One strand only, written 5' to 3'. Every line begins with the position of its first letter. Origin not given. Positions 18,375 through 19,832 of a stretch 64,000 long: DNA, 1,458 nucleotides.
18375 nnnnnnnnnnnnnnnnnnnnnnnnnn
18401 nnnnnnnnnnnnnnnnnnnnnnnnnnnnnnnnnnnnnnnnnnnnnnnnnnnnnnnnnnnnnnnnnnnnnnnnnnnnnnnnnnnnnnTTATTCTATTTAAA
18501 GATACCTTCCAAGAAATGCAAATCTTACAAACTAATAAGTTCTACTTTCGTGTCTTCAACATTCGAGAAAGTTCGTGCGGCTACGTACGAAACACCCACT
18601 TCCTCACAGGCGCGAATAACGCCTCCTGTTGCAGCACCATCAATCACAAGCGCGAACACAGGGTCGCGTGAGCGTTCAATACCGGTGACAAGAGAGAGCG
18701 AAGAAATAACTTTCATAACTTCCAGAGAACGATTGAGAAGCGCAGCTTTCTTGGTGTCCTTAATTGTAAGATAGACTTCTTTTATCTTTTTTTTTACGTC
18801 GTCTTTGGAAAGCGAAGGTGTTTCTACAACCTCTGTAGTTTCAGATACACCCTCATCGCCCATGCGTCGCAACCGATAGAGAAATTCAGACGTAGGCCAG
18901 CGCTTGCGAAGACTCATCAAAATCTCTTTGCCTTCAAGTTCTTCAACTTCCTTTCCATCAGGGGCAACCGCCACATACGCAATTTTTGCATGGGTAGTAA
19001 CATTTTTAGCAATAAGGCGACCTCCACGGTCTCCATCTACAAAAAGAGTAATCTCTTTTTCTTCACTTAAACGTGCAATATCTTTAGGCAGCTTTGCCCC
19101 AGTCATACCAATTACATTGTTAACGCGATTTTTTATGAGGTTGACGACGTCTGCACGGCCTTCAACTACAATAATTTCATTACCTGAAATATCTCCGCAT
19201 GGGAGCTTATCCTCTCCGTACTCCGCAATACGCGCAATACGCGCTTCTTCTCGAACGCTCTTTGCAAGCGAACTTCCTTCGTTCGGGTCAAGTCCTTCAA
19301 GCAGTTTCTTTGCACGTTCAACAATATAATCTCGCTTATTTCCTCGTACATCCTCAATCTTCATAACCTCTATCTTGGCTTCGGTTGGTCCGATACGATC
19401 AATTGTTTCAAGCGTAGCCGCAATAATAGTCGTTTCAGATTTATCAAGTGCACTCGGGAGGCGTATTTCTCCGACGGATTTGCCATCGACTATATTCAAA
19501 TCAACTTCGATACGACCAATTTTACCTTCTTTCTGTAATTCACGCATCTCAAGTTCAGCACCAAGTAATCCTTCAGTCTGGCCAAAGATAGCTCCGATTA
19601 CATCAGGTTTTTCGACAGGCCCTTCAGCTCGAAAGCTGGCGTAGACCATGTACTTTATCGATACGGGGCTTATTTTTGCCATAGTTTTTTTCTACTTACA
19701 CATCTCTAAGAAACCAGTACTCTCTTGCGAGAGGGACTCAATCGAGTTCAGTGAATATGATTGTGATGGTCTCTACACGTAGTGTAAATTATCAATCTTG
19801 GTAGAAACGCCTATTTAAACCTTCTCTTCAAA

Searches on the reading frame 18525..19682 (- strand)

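Call 57: search_protein_families(library=pfam, proteins=[window:18525-19682:-], max_evalue=0.00001)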
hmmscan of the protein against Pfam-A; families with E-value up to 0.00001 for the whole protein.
window:18525-19682:- (385 aa): 1 family
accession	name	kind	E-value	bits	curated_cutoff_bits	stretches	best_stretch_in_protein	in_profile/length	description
PF13662.12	Toprim_4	-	1.2e-08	35.5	25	1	168-229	1-71/85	Toprim domain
